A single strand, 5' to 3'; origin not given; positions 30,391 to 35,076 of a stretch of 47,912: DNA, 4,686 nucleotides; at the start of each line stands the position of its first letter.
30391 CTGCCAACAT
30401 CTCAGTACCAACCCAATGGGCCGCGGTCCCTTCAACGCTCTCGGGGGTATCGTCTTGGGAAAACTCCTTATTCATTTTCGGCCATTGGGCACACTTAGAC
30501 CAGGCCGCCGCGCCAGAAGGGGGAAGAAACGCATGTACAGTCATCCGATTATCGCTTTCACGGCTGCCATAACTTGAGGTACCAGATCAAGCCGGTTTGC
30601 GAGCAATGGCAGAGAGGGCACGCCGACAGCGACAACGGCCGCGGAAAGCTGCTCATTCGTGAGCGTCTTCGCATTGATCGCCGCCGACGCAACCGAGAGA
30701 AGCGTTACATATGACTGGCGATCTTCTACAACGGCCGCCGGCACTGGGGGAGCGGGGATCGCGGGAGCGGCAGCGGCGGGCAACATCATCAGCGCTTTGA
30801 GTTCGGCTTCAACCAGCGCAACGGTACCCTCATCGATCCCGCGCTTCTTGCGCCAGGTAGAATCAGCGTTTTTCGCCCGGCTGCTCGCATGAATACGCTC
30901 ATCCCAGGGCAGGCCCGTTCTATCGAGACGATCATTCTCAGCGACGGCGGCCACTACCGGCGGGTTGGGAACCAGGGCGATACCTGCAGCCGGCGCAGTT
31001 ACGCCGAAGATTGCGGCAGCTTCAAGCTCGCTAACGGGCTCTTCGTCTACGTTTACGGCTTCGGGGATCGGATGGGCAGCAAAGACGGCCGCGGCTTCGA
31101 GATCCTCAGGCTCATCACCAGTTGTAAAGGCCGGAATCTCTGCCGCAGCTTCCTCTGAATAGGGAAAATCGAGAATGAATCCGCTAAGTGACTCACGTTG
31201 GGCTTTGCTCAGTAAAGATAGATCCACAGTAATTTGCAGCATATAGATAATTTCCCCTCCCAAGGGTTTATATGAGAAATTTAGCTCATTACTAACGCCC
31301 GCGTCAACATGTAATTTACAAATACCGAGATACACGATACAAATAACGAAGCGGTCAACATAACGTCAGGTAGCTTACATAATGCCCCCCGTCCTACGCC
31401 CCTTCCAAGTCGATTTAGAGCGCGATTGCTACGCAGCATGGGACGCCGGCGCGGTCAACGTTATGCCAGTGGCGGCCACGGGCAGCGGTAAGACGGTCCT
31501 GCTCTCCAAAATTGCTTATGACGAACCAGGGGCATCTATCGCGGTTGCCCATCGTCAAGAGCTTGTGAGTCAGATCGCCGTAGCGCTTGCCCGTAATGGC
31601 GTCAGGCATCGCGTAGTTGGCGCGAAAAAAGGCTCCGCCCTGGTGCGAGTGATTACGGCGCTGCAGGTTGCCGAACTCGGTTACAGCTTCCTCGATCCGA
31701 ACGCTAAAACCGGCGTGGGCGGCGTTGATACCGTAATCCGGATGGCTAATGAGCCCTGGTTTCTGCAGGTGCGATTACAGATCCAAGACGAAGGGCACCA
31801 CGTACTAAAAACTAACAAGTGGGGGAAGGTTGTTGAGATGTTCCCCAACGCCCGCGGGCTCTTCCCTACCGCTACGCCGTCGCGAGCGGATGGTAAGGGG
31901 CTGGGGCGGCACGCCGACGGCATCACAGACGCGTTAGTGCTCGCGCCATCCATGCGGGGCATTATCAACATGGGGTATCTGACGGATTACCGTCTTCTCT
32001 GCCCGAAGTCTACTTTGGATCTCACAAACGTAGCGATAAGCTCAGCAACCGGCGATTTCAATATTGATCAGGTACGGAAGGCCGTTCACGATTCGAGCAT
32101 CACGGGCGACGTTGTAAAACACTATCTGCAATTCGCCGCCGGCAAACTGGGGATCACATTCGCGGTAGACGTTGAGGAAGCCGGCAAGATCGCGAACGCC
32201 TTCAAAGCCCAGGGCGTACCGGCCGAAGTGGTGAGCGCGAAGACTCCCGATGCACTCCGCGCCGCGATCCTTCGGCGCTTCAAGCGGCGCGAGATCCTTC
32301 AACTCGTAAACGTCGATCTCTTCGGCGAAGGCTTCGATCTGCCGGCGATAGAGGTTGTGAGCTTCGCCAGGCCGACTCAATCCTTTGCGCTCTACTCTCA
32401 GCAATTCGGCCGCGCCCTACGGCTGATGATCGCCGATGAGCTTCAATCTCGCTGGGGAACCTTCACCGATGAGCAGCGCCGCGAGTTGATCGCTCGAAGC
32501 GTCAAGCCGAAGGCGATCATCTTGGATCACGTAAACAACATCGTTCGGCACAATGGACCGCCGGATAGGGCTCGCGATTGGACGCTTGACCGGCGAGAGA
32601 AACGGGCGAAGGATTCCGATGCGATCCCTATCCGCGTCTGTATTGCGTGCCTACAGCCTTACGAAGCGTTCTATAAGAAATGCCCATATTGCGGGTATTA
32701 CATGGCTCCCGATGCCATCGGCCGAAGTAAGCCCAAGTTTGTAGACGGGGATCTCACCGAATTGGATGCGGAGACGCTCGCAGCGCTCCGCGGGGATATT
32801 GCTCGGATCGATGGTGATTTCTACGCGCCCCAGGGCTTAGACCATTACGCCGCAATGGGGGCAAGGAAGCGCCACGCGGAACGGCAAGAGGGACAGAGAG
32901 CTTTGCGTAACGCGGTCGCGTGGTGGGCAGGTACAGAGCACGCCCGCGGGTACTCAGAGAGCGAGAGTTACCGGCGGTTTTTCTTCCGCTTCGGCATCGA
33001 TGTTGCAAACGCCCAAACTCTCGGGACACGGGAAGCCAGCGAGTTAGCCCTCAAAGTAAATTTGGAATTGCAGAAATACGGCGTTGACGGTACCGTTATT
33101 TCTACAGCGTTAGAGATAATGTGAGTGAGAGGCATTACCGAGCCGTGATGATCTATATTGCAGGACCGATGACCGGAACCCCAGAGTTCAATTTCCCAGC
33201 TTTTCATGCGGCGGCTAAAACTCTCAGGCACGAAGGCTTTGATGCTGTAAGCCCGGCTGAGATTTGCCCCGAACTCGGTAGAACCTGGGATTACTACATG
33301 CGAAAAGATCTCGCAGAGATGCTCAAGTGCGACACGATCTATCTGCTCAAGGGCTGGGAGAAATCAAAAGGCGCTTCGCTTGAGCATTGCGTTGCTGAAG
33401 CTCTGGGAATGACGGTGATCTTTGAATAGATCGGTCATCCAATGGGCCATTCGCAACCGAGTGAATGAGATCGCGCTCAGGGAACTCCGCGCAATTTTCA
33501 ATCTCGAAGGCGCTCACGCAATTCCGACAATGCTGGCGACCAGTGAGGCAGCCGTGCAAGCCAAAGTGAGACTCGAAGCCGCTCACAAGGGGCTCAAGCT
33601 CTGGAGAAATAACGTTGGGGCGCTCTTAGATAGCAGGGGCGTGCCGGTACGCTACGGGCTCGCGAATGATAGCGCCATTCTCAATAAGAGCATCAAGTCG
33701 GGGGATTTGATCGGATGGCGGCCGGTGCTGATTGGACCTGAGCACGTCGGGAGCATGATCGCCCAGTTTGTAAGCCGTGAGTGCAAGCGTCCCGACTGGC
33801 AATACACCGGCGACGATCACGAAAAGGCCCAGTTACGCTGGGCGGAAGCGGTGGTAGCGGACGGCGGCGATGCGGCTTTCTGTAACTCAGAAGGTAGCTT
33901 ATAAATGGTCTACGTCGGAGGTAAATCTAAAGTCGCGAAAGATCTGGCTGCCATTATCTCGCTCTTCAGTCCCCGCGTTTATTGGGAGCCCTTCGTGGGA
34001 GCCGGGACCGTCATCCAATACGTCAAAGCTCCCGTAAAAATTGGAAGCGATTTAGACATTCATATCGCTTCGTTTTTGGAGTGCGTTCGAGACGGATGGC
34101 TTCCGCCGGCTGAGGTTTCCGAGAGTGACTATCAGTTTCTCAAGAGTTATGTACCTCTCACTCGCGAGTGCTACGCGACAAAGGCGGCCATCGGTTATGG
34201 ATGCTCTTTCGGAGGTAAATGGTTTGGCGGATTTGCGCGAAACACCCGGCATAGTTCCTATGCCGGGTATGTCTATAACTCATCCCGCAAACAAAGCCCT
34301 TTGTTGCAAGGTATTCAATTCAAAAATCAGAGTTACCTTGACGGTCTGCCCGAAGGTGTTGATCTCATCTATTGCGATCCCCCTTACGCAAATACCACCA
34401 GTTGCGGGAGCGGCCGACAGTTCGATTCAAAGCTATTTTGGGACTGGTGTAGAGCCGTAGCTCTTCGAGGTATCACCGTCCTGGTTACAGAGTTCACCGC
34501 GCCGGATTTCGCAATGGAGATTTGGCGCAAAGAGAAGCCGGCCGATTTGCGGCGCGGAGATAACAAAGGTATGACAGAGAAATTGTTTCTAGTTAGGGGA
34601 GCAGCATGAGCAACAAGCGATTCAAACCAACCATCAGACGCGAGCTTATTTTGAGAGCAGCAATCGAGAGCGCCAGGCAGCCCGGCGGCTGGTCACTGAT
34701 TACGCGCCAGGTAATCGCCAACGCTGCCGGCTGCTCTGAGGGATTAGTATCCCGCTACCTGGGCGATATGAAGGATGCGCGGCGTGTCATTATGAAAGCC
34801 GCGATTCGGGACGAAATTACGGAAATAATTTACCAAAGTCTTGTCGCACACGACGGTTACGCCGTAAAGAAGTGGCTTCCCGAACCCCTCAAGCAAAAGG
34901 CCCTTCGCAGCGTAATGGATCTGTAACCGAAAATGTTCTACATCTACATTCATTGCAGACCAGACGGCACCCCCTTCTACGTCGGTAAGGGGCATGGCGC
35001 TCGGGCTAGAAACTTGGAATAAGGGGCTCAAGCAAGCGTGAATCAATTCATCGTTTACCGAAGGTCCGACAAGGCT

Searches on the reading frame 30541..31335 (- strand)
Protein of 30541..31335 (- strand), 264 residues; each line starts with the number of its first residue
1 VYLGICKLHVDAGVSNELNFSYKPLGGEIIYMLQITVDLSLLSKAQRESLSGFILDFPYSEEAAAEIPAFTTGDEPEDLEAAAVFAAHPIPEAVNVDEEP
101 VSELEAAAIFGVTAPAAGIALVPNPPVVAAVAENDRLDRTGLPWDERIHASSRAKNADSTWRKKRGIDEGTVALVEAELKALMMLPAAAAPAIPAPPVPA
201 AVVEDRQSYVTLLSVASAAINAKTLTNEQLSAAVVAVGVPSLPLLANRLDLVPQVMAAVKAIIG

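Call 7: search_protein_families(library=pfam, proteins=[window:30541-31335:-], max_evalue=0.01)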
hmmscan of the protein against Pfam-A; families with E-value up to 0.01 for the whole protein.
window:30541-31335:- (264 aa): 0 families

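Call 9: search_protein_families(library=phrogs, proteins=[window:30541-31335:-], max_evalue=0.01)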
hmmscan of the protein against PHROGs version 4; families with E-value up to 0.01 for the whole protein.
window:30541-31335:- (264 aa): 2 families
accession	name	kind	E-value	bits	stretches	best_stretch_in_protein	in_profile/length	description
phrog_11133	-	unknown function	8.2e-19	69.5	2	86-186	100-193/320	-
phrog_29341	-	unknown function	1.9e-07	32.1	1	133-246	44-162/247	-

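Call 38: search_protein_families(library=ncbifam, proteins=[window:30541-31335:-], max_evalue=1)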
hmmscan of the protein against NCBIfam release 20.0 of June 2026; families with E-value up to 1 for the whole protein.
window:30541-31335:- (264 aa): 0 families

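Call 65: search_solved_structures(query=window:30541-31335:-, max_evalue=1)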
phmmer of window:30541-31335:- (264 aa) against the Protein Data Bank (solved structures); distinct sequences matched with E-value up to 1: 0.

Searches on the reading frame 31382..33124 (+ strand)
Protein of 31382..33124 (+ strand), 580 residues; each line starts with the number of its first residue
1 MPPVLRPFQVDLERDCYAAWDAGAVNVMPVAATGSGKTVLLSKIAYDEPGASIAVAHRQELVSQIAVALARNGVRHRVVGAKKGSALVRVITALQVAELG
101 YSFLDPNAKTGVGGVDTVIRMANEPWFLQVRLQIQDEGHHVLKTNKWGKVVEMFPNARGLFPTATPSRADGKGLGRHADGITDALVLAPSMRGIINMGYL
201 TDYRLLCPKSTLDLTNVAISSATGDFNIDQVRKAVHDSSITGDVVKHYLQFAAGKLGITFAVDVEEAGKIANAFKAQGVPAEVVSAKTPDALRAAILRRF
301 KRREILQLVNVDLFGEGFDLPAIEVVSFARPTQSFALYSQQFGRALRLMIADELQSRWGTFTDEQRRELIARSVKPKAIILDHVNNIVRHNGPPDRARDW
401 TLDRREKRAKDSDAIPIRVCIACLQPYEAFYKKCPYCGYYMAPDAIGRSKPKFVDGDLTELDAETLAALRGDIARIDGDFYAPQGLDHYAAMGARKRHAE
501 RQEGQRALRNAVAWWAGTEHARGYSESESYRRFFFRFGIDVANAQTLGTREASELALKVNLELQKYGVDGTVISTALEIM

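Call 7: search_protein_families(library=pfam, proteins=[window:31382-33124:+], max_evalue=0.01)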
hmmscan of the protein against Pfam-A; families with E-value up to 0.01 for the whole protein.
window:31382-33124:+ (580 aa): 3 families
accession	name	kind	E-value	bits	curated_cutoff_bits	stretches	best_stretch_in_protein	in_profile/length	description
PF00271.37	Helicase_C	-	1.4e-10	41.9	23.5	1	252-348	13-109/110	Helicase conserved C-terminal domain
PF04851.21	ResIII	-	1.2e-08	35.5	22.5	1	5-168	4-164/164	Type III restriction enzyme, res subunit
PF00270.35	DEAD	-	0.00089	19.5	26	1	24-167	15-161/167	DEAD/DEAH box helicase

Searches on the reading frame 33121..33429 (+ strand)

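Call 7: search_protein_families(library=pfam, proteins=[window:33121-33429:+], max_evalue=0.01)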
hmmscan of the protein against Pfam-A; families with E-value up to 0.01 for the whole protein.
window:33121-33429:+ (102 aa): 2 families
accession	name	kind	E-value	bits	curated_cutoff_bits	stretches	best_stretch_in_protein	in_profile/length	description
PF14359.12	DUF4406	-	3.6e-28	98.3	22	1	10-101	2-91/91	Domain of unknown function (DUF4406)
PF05014.21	Nuc_deoxyrib_tr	-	0.00027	21.5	28.8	1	11-100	1-94/117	Nucleoside 2-deoxyribosyltransferase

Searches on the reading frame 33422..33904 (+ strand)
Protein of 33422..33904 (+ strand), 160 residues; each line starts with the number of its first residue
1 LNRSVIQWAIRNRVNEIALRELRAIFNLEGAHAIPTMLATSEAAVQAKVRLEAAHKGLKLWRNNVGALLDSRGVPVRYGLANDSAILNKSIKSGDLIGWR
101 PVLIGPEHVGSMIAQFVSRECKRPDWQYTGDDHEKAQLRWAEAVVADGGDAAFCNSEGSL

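Call 7: search_protein_families(library=pfam, proteins=[window:33422-33904:+], max_evalue=0.01)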
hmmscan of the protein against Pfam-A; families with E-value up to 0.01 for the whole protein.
window:33422-33904:+ (160 aa): 0 families

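Call 36: search_protein_families(library=phrogs, proteins=[window:33422-33904:+], max_evalue=0.01)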
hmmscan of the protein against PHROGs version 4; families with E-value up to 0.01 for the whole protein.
window:33422-33904:+ (160 aa): 1 family
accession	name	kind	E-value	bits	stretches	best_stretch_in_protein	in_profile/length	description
phrog_93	-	DNA, RNA and nucleotide metabolism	3.6e-15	56.6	1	4-158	312-432/613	endonuclease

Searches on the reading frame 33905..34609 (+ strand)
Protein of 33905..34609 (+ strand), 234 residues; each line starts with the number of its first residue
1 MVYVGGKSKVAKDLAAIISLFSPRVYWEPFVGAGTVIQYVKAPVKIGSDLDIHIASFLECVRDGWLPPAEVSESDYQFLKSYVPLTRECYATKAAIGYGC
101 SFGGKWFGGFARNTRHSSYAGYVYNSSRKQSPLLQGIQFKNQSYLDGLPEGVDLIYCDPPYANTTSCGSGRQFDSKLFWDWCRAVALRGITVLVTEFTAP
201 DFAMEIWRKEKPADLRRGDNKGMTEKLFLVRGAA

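Call 7: search_protein_families(library=pfam, proteins=[window:33905-34609:+], max_evalue=0.01)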
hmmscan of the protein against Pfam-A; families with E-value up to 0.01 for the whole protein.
window:33905-34609:+ (234 aa): 1 family
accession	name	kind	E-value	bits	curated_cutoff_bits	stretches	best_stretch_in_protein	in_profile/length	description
PF02086.21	MethyltransfD12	-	3.5e-10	40.5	22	1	3-59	1-59/253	D12 class N6 adenine-specific DNA methyltransferase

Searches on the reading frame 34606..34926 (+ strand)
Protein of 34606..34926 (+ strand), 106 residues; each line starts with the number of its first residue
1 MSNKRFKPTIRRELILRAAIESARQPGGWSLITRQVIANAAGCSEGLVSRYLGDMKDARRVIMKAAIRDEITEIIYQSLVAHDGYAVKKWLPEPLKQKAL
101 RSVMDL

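Call 7: search_protein_families(library=pfam, proteins=[window:34606-34926:+], max_evalue=0.01)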
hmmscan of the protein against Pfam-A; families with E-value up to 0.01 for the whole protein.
window:34606-34926:+ (106 aa): 1 family
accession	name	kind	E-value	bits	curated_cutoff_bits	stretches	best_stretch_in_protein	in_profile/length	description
PF13545.12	HTH_Crp_2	-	0.0065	16.8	27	1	30-61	20-52/70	Crp-like helix-turn-helix domain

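Call 36: search_protein_families(library=phrogs, proteins=[window:34606-34926:+], max_evalue=0.01)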
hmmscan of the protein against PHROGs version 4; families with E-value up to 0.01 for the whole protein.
window:34606-34926:+ (106 aa): 1 family
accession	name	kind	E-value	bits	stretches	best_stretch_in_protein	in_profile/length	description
phrog_8723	-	unknown function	3.8e-23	83.4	1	1-104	16-116/251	-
